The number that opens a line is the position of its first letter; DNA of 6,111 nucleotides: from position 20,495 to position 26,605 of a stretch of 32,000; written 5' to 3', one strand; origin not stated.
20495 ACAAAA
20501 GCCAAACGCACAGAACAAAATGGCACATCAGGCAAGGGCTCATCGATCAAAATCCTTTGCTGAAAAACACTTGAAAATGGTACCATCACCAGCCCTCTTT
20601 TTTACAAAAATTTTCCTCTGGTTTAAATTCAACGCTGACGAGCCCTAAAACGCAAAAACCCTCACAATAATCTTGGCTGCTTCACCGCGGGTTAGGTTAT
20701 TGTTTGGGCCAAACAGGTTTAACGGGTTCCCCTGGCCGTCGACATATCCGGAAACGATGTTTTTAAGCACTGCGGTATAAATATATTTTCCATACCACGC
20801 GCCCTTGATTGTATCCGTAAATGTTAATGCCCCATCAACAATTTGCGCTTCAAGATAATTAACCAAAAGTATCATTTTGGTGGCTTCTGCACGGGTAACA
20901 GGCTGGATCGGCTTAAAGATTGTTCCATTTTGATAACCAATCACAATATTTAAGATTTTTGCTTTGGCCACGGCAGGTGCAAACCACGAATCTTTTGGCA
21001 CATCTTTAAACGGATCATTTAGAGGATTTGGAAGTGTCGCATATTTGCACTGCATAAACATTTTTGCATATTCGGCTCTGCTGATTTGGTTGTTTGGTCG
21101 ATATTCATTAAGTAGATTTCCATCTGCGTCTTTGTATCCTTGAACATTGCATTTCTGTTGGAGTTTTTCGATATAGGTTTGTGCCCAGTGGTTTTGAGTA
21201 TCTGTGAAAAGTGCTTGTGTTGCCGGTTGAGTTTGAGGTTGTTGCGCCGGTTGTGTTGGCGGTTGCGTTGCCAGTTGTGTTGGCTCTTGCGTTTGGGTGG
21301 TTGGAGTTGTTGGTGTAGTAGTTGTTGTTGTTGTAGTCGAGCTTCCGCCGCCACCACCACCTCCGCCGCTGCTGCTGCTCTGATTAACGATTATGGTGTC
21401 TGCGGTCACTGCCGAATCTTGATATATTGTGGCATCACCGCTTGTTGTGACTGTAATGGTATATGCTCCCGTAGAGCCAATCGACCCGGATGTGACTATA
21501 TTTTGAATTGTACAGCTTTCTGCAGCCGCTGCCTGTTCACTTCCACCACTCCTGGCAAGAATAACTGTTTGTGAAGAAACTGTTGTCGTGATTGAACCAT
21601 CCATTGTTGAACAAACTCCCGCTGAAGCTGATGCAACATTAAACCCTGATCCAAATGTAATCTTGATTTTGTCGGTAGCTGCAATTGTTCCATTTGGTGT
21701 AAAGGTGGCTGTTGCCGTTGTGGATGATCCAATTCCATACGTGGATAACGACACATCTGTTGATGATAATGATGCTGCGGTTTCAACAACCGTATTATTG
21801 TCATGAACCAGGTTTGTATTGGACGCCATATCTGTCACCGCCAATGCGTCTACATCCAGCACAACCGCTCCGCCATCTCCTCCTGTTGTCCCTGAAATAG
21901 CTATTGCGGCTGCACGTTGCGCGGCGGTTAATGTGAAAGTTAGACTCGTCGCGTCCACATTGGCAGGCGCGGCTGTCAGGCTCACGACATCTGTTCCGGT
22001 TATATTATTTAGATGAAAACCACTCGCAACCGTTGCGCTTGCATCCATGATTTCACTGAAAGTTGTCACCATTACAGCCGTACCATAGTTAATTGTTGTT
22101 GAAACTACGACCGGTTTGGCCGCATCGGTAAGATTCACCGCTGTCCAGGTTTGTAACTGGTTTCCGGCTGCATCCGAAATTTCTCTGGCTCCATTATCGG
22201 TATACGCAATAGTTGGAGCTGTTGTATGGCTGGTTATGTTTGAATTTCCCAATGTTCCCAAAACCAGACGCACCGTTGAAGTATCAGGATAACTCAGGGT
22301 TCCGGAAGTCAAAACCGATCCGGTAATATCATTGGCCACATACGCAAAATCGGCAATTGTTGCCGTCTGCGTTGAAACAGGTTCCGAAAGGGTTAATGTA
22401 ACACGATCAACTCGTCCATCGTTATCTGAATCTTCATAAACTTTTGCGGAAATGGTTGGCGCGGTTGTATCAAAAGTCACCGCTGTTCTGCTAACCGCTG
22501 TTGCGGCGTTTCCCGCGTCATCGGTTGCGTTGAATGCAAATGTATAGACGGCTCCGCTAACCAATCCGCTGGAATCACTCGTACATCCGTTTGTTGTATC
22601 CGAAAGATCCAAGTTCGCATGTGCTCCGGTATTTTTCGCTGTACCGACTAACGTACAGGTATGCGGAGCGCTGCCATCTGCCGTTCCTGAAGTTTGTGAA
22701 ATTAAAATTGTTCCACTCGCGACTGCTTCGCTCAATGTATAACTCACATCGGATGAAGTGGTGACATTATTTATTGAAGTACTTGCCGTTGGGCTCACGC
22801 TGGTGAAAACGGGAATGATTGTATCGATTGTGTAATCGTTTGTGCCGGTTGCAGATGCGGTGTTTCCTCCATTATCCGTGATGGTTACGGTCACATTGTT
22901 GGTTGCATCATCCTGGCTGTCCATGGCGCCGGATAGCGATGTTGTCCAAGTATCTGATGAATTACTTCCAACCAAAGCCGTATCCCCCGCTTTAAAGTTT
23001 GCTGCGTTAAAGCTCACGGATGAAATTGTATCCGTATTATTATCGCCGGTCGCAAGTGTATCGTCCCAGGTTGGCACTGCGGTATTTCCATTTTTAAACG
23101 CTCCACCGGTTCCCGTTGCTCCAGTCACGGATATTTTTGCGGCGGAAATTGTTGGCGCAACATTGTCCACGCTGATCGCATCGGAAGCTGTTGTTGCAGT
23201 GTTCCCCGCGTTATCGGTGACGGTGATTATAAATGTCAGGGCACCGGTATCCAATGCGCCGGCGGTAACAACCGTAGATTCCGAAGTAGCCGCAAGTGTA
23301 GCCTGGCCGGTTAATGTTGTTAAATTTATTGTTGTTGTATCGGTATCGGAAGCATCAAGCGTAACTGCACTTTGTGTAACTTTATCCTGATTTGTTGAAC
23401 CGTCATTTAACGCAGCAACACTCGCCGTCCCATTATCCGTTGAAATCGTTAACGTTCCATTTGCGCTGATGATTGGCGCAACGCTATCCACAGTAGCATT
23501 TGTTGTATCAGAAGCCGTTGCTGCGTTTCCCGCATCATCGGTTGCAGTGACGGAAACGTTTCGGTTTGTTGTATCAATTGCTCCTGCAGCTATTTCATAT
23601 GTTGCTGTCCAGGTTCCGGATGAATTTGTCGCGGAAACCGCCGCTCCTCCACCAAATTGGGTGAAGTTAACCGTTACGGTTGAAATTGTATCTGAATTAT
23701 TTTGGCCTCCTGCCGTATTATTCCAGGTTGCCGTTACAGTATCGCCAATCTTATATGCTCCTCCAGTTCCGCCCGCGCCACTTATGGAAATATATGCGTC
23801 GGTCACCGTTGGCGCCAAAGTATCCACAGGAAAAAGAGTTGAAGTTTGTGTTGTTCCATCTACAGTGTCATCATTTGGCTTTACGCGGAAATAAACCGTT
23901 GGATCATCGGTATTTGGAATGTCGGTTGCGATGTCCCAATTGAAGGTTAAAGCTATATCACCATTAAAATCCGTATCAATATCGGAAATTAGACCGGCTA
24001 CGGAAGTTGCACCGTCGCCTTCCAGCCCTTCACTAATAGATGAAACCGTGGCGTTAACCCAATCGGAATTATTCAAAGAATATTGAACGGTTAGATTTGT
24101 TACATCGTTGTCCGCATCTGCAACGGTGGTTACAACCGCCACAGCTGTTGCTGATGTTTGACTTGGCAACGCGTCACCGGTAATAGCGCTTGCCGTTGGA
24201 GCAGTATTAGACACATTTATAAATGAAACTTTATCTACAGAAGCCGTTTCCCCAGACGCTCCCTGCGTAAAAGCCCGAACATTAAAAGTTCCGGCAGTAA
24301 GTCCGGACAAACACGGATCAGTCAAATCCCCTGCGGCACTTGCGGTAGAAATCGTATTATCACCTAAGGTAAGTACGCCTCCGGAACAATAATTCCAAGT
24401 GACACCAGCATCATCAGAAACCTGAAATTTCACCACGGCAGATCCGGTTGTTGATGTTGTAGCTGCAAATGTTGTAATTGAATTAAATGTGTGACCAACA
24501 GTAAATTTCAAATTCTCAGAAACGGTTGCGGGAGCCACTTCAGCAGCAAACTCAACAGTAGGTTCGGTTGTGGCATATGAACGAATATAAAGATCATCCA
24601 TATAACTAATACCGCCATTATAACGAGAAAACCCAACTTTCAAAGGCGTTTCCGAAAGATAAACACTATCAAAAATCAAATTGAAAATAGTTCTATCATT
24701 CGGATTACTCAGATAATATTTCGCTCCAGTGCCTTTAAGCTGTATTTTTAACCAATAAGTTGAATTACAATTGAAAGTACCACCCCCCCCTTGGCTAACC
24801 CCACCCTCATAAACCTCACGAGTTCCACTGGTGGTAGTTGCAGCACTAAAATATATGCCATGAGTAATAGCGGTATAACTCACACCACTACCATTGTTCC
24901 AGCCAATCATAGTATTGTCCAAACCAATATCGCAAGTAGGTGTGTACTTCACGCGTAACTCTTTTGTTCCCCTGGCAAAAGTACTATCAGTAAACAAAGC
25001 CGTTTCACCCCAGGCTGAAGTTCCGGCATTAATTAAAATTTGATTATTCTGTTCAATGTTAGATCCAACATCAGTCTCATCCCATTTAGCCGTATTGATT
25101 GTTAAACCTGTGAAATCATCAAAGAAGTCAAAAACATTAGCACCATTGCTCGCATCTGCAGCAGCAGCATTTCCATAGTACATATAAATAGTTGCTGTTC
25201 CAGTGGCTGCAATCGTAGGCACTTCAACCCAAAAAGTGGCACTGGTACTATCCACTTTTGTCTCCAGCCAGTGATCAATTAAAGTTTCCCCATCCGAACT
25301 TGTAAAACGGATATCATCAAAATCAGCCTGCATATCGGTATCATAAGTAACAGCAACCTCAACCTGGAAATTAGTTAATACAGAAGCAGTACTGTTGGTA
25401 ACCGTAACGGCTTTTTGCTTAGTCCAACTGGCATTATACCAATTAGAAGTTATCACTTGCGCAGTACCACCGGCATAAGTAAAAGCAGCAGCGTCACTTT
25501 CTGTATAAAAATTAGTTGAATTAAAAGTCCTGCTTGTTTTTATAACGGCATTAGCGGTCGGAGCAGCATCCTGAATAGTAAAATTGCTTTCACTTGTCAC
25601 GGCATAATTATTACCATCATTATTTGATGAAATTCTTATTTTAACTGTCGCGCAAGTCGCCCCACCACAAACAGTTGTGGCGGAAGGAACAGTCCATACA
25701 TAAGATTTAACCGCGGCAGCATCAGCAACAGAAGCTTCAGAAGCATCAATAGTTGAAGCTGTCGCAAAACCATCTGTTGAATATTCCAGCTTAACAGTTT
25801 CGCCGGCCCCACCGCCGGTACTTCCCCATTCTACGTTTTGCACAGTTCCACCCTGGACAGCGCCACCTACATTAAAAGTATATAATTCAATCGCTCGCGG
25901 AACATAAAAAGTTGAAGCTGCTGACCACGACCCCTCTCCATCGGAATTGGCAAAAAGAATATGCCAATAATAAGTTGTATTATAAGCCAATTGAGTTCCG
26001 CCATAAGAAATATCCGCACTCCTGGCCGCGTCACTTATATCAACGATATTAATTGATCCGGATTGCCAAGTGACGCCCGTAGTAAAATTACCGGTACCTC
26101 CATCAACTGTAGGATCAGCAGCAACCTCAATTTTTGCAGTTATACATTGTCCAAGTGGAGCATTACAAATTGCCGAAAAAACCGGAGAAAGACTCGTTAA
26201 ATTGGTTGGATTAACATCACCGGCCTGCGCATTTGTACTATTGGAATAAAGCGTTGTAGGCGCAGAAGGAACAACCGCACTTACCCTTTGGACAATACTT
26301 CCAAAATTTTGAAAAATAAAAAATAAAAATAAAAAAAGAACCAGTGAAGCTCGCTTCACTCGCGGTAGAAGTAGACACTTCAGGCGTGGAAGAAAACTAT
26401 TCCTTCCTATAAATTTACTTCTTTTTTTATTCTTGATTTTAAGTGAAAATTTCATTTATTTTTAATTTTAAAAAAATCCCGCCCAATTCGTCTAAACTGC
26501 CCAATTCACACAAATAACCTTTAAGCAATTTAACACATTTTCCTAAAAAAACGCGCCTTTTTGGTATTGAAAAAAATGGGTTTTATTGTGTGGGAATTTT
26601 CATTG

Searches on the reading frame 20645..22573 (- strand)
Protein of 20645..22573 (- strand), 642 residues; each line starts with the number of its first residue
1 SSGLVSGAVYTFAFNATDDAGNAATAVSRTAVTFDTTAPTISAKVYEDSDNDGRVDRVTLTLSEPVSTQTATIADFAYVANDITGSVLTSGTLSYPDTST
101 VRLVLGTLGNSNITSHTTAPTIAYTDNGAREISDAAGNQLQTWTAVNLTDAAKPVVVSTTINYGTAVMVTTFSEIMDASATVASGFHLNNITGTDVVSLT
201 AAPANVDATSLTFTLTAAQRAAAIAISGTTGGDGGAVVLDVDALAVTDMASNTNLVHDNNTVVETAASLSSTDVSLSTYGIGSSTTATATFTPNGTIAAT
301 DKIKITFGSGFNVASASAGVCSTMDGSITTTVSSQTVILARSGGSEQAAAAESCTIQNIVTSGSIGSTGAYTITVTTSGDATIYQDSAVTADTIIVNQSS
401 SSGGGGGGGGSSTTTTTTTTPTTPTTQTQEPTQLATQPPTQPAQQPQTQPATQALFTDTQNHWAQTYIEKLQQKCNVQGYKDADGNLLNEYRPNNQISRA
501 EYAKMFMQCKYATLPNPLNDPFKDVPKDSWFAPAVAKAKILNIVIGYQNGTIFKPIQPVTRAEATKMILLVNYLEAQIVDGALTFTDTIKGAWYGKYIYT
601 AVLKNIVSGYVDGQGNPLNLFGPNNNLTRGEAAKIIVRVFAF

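Call 13: find_encoding_contigs(protein=window:20645-22573:-, flank=10000, max_places=10)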
Protein window:20645-22573:- (642 aa): 1 contig read that carries it; 1 place shown.
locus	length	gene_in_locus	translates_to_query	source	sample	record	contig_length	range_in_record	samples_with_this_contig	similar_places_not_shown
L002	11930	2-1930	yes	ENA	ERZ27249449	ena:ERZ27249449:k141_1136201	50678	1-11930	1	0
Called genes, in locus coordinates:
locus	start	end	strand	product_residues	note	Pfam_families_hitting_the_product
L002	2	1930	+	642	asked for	?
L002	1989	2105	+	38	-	-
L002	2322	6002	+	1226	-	PF08471:Ribonuc_red_2_N, PF02867:Ribonuc_red_lgC, PF12637:TSCPD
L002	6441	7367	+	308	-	-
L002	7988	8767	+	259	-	-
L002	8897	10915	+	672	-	PF00270:DEAD (faint), PF04851:ResIII, PF17757:UvrB_inter, PF27431:UvrB_3rd, PF00271:Helicase_C, PF12344:UvrB, PF02151:UVR (weak)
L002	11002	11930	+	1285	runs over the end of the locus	PF13517:FG-GAP_3, PF01839:FG-GAP (weak), PF13517:FG-GAP_3, PF00395:SLH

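Call 41: find_encoding_contigs(protein=window:20645-22483:-, flank=3000, max_places=10)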
Protein window:20645-22483:- (612 aa): 2 contigs read that carry it; 2 places shown.
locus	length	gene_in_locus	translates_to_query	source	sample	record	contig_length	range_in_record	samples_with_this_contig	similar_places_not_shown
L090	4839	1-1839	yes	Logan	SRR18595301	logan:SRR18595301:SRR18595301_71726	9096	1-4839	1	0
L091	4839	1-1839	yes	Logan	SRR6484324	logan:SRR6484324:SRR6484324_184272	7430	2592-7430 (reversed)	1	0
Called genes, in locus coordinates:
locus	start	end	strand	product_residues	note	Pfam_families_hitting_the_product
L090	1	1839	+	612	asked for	?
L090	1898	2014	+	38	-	-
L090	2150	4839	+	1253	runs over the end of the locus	PF08471:Ribonuc_red_2_N, PF02867:Ribonuc_red_lgC, PF12637:TSCPD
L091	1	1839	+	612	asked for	?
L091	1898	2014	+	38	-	-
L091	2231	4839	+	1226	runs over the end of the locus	PF08471:Ribonuc_red_2_N, PF02867:Ribonuc_red_lgC, PF12637:TSCPD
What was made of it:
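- I predicted a B-downstream contig starting 30 nt inside the block, giving a 612-aa product at contig position 1, and it was found in both runs (L090, L091; call 41).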

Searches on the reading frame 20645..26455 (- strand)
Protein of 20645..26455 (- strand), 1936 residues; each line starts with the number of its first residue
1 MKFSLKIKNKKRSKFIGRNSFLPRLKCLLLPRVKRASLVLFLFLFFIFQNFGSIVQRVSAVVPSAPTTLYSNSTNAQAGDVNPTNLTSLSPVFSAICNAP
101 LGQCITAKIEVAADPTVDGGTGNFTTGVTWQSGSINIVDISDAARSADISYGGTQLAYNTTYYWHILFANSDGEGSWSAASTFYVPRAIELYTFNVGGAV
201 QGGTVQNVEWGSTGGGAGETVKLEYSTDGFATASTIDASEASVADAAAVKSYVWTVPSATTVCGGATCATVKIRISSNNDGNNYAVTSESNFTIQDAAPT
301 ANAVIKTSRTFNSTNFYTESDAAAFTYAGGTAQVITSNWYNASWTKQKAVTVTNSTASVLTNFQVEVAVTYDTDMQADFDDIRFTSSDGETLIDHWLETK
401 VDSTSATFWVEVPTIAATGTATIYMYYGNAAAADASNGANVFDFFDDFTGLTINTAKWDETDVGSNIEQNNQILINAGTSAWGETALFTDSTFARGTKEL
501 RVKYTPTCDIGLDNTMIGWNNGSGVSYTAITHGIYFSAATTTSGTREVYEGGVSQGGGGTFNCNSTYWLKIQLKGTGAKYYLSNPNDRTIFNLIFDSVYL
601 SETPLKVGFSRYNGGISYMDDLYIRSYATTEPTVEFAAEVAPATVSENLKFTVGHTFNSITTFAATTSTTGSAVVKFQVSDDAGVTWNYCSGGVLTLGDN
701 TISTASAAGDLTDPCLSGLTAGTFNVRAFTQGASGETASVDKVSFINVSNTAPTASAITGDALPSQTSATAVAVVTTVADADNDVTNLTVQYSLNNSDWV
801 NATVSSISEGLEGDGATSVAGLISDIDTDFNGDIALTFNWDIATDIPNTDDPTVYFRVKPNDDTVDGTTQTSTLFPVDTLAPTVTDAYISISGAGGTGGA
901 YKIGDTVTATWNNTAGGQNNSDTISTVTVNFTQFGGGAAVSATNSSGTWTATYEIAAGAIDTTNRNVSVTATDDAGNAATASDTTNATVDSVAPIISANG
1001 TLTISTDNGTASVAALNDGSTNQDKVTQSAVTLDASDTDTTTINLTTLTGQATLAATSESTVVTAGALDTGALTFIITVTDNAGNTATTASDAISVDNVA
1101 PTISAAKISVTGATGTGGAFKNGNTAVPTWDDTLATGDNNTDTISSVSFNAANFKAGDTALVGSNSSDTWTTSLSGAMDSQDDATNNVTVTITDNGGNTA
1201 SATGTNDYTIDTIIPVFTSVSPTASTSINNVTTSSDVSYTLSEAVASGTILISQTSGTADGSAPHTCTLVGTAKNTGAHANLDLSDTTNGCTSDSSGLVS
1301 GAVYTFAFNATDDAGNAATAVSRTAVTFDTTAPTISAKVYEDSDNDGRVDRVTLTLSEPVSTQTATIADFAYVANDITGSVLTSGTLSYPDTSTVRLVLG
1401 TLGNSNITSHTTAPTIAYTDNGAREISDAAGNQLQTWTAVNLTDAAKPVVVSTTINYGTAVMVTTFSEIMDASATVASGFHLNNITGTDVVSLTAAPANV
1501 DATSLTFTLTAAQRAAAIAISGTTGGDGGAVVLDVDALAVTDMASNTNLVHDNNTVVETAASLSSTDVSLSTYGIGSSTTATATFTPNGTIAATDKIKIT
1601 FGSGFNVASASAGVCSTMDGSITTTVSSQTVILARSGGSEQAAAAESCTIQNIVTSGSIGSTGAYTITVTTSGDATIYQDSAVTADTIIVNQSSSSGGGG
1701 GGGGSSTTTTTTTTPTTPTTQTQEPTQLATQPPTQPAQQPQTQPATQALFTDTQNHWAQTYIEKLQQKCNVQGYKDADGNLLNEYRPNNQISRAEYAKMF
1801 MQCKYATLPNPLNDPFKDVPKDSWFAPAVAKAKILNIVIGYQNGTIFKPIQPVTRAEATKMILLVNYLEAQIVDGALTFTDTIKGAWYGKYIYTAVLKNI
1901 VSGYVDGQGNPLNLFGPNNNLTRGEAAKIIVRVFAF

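Call 7: search_protein_families(library=pfam, proteins=[window:20645-26455:-], max_evalue=0.01)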
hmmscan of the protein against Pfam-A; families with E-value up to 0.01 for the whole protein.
window:20645-26455:- (1936 aa): 4 families
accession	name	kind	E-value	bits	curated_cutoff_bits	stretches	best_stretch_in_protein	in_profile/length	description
PF00395.25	SLH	-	4.2e-27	94.3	20.8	3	1815-1858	1-43/44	S-layer homology domain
PF10102.14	DUF2341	-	6.1e-27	94.3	23.4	1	378-460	1-83/84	Domain of unknown function (DUF2341)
PF25788.1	Ig_Rha78A_N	-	0.00017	22.2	27.4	1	109-184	40-100/105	Rha78A-like, N-terminal immunoglobulin domain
PF19077.6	Big_13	-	0.0056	17.6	27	1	1006-1097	9-101/102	Bacterial Ig-like domain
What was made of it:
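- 20645..26455 (-): Gene B, 1936 aa. Order of parts: signal peptide, Ig/DUF2341 head, module X, Ig1, an extra B-only module, Ig2, Ig3 (the block), about 400 aa of B-specific modules, S/G/T/P/Q linker, three SLH motifs. Pfam DUF2341 at 6.1e-27 and SLH at 4.2e-27 (call 7).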

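Call 12: find_encoding_contigs(protein=window:20645-26455:-, flank=10000, max_places=6)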
Protein window:20645-26455:- (1936 aa): no gene with exactly this product is on record in the collection.
